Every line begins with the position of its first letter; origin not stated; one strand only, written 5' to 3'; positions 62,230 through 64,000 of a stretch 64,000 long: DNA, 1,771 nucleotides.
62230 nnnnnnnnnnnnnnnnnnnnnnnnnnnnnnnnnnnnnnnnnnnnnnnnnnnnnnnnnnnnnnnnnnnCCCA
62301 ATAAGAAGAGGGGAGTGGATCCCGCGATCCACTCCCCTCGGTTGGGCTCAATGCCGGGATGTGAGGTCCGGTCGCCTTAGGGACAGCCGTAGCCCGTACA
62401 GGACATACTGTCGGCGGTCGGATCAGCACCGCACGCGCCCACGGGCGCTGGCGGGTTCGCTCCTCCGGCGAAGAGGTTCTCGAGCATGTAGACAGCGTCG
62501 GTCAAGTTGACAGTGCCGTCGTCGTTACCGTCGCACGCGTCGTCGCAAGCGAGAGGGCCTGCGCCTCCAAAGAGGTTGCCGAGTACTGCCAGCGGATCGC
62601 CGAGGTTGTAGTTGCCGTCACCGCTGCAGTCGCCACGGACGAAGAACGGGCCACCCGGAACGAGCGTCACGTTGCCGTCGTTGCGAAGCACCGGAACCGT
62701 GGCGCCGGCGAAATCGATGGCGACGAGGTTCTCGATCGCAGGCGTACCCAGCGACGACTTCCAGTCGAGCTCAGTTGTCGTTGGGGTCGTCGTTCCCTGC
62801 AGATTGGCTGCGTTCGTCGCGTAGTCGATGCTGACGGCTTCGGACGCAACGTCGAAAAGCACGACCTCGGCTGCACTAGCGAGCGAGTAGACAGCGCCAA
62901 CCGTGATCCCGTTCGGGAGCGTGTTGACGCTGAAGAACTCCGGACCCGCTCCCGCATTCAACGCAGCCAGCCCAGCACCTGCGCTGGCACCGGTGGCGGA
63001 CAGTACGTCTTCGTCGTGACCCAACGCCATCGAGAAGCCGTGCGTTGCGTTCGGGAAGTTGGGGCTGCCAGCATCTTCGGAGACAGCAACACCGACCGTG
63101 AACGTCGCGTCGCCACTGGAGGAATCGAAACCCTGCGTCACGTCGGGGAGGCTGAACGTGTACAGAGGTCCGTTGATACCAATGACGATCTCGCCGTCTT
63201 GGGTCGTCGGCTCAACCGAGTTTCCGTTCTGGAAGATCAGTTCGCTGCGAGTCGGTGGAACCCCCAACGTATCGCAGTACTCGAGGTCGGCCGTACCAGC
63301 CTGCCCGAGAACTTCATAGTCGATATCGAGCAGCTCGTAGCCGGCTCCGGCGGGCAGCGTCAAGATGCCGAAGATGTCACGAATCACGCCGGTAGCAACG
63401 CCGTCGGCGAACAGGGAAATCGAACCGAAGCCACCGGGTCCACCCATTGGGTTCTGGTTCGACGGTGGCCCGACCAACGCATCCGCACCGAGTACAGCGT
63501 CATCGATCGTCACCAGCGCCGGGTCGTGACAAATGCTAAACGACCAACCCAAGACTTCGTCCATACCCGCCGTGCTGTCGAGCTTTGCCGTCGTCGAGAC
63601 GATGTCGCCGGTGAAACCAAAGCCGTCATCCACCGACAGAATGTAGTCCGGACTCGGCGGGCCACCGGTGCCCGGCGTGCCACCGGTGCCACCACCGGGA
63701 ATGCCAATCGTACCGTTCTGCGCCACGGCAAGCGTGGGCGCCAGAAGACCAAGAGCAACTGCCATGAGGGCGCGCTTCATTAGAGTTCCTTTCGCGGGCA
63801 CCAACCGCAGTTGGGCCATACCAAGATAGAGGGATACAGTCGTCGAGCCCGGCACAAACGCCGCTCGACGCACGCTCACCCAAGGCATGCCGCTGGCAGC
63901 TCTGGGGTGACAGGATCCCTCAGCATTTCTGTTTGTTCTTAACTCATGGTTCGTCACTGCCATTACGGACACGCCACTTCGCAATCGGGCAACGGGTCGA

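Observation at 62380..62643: Recurrent ~85-90 aa Cys-containing, dockerin-like C-terminal module ending in Cys-Pro-stop on four unrelated large secreted proteins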

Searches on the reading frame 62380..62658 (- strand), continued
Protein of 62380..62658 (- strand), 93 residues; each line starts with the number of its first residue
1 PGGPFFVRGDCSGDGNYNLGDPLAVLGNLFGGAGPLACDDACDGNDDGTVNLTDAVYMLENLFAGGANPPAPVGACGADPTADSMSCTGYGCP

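Call 58: find_related_loci(query=A1, collection=genome_contigs, flank=6000)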
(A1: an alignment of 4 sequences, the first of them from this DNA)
Query A1 (93 aa) in genome_contigs; peptide patterns used: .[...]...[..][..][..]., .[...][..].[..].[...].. (x = any residue, [..] = any of these).
562 stretches matched a pattern (row limit reached: there are more); 450 encode a relative of the query (tblastn E <= 1e-3); the best 80 are kept; 80 distinct loci.
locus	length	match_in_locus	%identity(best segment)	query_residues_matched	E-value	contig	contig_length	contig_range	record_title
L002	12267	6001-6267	57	6-93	2e-28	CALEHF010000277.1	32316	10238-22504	MAG TPA_asm: uncultured bacterium isolate ERR2206785_bin.14_CONCOCT_v1.1_MAG genome assembly, contig: ERZ890425.94, whol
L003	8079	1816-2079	55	7-93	9e-27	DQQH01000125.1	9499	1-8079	MAG TPA_asm: Planctomycetota bacterium isolate SZUA-1234 k95_1015645, whole genome shotgun sequence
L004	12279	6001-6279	54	2-93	1e-25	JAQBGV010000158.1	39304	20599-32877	MAG: Planctomycetota bacterium isolate MAG_451_bin-10 451_bin-10_ctg-158, whole genome shotgun sequence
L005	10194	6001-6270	52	6-93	1e-25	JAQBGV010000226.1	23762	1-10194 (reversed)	MAG: Planctomycetota bacterium isolate MAG_451_bin-10 451_bin-10_ctg-226, whole genome shotgun sequence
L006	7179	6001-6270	52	4-93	1e-25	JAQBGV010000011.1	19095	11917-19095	MAG: Planctomycetota bacterium isolate MAG_451_bin-10 451_bin-10_ctg-011, whole genome shotgun sequence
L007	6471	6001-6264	56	6-93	4e-26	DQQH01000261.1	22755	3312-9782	MAG TPA_asm: Planctomycetota bacterium isolate SZUA-1234 k95_801034, whole genome shotgun sequence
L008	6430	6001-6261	53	1-87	2e-25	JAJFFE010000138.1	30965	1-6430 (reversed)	MAG: Planctomycetota bacterium isolate OFTM36 OFTM36_137, whole genome shotgun sequence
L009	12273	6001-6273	51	2-93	4e-25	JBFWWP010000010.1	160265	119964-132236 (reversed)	MAG: Planctomycetota bacterium isolate CA_2019_TPBS_12 NODE_871_length_160265_cov_16.011752_TPBS, whole genome shotgun s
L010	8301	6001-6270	53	5-93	1e-24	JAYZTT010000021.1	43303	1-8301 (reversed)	MAG: Planctomycetota bacterium isolate XB_MAG50 DB_MAG50_0021, whole genome shotgun sequence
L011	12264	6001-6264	52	6-93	1e-24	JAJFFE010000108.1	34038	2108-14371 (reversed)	MAG: Planctomycetota bacterium isolate OFTM36 OFTM36_107, whole genome shotgun sequence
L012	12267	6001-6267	56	6-93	2e-24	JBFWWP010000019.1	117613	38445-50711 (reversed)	MAG: Planctomycetota bacterium isolate CA_2019_TPBS_12 NODE_1427_length_117613_cov_13.627700_TPBS, whole genome shotgun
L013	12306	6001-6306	54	1-93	2e-24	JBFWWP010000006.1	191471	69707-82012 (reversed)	MAG: Planctomycetota bacterium isolate CA_2019_TPBS_12 NODE_667_length_191471_cov_15.655024_TPBS, whole genome shotgun s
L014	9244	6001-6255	51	6-90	2e-24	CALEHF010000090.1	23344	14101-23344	MAG TPA_asm: uncultured bacterium isolate ERR2206785_bin.14_CONCOCT_v1.1_MAG genome assembly, contig: ERZ890425.183, who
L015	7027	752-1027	51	5-93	4e-24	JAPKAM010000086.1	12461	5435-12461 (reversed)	MAG: Planctomycetota bacterium isolate ANT-12 NODE_3687_length_12461_cov_18.590521, whole genome shotgun sequence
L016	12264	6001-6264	52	6-93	4e-24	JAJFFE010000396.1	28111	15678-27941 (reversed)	MAG: Planctomycetota bacterium isolate OFTM36 OFTM36_395, whole genome shotgun sequence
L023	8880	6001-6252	52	6-90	1e-23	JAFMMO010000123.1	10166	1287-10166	MAG: Proteobacteria bacterium isolate DEBay_Sum29DG08_33 NODE_3298_length_10166_cov_5.78499, whole genome shotgun sequen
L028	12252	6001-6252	53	6-90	4e-23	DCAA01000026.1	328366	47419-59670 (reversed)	MAG TPA_asm: Planctomycetes bacterium UBA1146 UBA1146_contig_4708, whole genome shotgun sequence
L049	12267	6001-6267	50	1-90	9e-22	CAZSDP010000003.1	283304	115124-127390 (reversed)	MAG TPA_asm: uncultured Planctomycetia bacterium isolate binchicken_co275_154 genome assembly, contig: NODE_6_length_283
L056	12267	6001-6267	47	5-93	2e-21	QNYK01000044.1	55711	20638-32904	MAG: Bacillota bacterium isolate MAG 7 Ga0232646_1000095, whole genome shotgun sequence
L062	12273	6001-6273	52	6-92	3e-21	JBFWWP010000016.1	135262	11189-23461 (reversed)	MAG: Planctomycetota bacterium isolate CA_2019_TPBS_12 NODE_1140_length_135262_cov_14.799193_TPBS, whole genome shotgun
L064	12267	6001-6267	52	1-90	3e-21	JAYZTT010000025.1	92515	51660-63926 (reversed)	MAG: Planctomycetota bacterium isolate XB_MAG50 DB_MAG50_0025, whole genome shotgun sequence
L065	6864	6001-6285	49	1-93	2e-21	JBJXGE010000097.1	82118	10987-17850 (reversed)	MAG: Planctomycetota bacterium isolate F1F2.bin.342 k127_1015232, whole genome shotgun sequence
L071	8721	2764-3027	52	6-92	5e-21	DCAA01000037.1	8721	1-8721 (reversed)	MAG TPA_asm: Planctomycetes bacterium UBA1146 UBA1146_contig_25458, whole genome shotgun sequence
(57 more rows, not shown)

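Call 82: search_protein_families(library=pfam, alignment_id=A6, max_evalue=0.00001)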
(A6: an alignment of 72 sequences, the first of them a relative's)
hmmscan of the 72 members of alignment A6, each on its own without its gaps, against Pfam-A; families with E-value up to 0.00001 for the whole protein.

A. member 1, L002:5392-6267:+ (292 aa): 0 families

B. families by the number of members that match (of 72 scanned): 59 families (the first 25 are shown)
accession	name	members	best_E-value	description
PF14312.12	FG-GAP_2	6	7e-85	FG-GAP repeat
PF13517.12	FG-GAP_3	5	2e-45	FG-GAP-like repeat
PF01483.27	P_proprotein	5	3.5e-26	Proprotein convertase P-domain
PF23759.1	GBD_T9SS_assoc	5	7.3e-20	Galactose binding domain-like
PF09118.17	GO-like_E_set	4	1.5e-23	Galactose oxidase-like, Early set domain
PF01839.29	FG-GAP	4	4.1e-21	FG-GAP repeat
PF13964.12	Kelch_6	4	1.6e-20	Kelch motif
PF01344.31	Kelch_1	4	2.6e-14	Kelch motif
PF06537.16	DHOR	3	1.1e-37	Di-haem oxidoreductase, putative peroxidase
PF07995.17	GSDH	3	3.4e-36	Glucose / Sorbosone dehydrogenase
PF13229.12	Beta_helix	3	1.1e-16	Right handed beta helix region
PF07250.17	Glyoxal_oxid_N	3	1.1e-10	Glyoxal oxidase N-terminus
PF13415.12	Kelch_3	3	4.5e-10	Galactose oxidase, central domain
PF13418.12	Kelch_4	3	1.9e-09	Galactose oxidase, central domain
PF13620.12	CarboxypepD_reg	3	8.8e-09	Carboxypeptidase regulatory-like domain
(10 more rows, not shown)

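Call 89: search_protein_families(library=pfam, alignment_id=A2, max_evalue=1)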
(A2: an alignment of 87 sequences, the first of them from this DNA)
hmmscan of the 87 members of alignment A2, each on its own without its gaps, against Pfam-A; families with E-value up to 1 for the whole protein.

A. member 1, seq(93 aa): 1 family
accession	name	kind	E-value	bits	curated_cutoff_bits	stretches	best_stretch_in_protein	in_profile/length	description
PF00404.24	Dockerin_1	-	0.004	17.8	22.9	2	9-57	2-51/57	Dockerin type I domain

B. families by the number of members that match (of 87 scanned): 41 families (the first 25 are shown)
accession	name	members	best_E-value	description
PF00404.24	Dockerin_1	69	5.5e-09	Dockerin type I domain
PF13202.12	EF-hand_5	13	0.0011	EF hand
PF00036.39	EF-hand_1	12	0.00027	EF hand domain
PF13499.12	EF-hand_7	10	0.00081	EF-hand domain pair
PF13405.12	EF-hand_6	9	0.0007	EF-hand domain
PF13517.12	FG-GAP_3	5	0.0016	FG-GAP-like repeat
PF01833.30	TIG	2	1.6e-05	IPT/TIG domain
PF01839.29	FG-GAP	2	0.00063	FG-GAP repeat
PF01436.27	NHL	2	0.0043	NHL repeat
PF18911.6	PKD_4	1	1.5e-11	PKD domain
PF00801.26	PKD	1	5.2e-11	PKD domain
PF14312.12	FG-GAP_2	1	2.6e-07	FG-GAP repeat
PF07691.17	PA14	1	1.4e-06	PA14 domain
PF18884.5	TSP3_bac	1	0.00018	Bacterial TSP3 repeat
PF02494.22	HYR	1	0.0016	HYR domain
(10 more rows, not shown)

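Call 93: search_protein_families(library=pfam, proteins=[L023:1885-6261:+, L028:2137-6264:+, L049:2506-6276:+, L064:6393-11444:+, L062:3709-6273:+, L065:1-4209:+, L071:3406-5367:+, L056:4537-6273:+], max_evalue=0.0001)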
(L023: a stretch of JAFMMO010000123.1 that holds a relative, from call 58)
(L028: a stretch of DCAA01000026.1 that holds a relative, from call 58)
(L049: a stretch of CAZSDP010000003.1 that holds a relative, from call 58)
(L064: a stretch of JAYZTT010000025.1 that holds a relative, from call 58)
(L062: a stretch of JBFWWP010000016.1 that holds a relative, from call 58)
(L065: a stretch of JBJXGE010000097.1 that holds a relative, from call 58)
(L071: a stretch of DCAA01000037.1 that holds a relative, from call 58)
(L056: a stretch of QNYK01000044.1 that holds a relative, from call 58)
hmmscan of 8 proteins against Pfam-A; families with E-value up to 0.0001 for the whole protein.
L023:1885-6261:+ (1459 aa): 2 families
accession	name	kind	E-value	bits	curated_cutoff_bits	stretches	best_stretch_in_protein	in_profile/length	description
PF23759.1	GBD_T9SS_assoc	-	7.2e-16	59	27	1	687-802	3-101/116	Galactose binding domain-like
PF13365.12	Trypsin_2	-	1.9e-05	25.9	27.6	1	260-422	1-143/144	Trypsin-like peptidase domain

L028:2137-6264:+ (1376 aa): 4 families
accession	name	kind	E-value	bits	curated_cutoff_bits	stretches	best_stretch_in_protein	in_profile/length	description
PF02868.21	Peptidase_M4_C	-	6.8e-27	94.8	24.4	1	441-622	1-149/165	Thermolysin metallopeptidase, alpha-helical domain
PF07504.19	FTP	-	2.5e-10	40.5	21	1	209-243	17-51/51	Fungalysin/Thermolysin Propeptide Motif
PF23759.1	GBD_T9SS_assoc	-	4.6e-08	33.8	27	0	667-789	2-109/116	Galactose binding domain-like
PF01447.24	Peptidase_M4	-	5.2e-08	33.9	22.4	1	362-437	63-144/145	Thermolysin metallopeptidase, catalytic domain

L049:2506-6276:+ (1257 aa): 3 families
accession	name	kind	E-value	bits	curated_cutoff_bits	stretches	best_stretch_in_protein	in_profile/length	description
PF23759.1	GBD_T9SS_assoc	-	1e-17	64.9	27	2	487-606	3-107/116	Galactose binding domain-like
PF04151.21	PPC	-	3.6e-07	31.4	25.9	0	874-942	4-68/70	Bacterial pre-peptidase C-terminal domain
PF13365.12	Trypsin_2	-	8.1e-05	23.8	27.6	1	236-398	1-143/144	Trypsin-like peptidase domain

L064:6393-11444:+ (1684 aa): 4 families
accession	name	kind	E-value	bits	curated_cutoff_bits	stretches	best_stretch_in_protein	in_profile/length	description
PF02868.21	Peptidase_M4_C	-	1.3e-25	90.6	24.4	1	421-600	1-147/165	Thermolysin metallopeptidase, alpha-helical domain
PF23759.1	GBD_T9SS_assoc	-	1.7e-17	64.2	27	1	1005-1120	3-104/116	Galactose binding domain-like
PF01447.24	Peptidase_M4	-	8.8e-10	39.6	22.4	1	343-418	64-145/145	Thermolysin metallopeptidase, catalytic domain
PF07504.19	FTP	-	1.1e-08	35.3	21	1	173-222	2-51/51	Fungalysin/Thermolysin Propeptide Motif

L062:3709-6273:+ (855 aa): 0 families

L065:1-4209:+ (1403 aa): 3 families
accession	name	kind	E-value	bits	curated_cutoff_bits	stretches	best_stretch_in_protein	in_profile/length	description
PF13620.12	CarboxypepD_reg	-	2.2e-08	34.7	32.3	1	515-566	3-55/82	Carboxypeptidase regulatory-like domain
PF09136.16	Glucodextran_B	-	5.8e-08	33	27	1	195-284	1-80/83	Glucodextranase, domain B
PF13715.12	CarbopepD_reg_2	-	6.4e-08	33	32.2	0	516-557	3-43/88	CarboxypepD_reg-like domain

L071:3406-5367:+ (654 aa): 0 families

L056:4537-6273:+ (579 aa): 0 families

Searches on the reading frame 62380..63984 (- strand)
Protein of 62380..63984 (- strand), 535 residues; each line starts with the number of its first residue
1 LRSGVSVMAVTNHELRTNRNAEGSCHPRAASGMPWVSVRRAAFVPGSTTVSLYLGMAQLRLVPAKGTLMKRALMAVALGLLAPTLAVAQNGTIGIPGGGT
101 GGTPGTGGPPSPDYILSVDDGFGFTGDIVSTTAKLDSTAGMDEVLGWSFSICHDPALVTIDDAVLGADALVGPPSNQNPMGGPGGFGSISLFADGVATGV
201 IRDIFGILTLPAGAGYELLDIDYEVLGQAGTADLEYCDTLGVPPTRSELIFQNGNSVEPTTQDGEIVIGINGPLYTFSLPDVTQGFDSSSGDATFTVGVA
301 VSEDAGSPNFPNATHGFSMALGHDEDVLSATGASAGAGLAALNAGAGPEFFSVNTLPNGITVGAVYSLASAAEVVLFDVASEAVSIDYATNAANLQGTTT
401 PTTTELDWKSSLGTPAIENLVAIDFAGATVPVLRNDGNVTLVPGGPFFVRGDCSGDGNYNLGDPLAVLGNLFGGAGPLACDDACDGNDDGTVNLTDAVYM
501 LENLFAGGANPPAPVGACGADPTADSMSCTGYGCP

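Call 11: search_protein_families(library=pfam, proteins=[window:62380-63984:-], max_evalue=0.1)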
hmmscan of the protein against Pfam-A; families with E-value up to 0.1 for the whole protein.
window:62380-63984:- (535 aa): 2 families
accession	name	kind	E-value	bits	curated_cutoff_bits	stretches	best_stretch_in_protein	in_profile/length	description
PF10503.15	Esterase_PHB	-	0.00046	19.9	23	1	328-390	99-162/219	Esterase PHB depolymerase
PF00404.24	Dockerin_1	-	0.054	14.1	22.9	0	451-499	2-51/57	Dockerin type I domain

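Call 12: search_protein_families(library=ncbifam, proteins=[window:62380-63984:-], max_evalue=0.1)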
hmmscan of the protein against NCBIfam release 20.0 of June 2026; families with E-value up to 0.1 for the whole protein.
window:62380-63984:- (535 aa): 1 family
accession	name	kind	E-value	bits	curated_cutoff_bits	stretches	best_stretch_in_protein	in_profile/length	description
NF050058.1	e_dPHAscl_type1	hypoth_equivalog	0.071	12.6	150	0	324-383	102-161/276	extracellular catalytic domain type 1 short-chain-length polyhydroxyalkanoate depolymerase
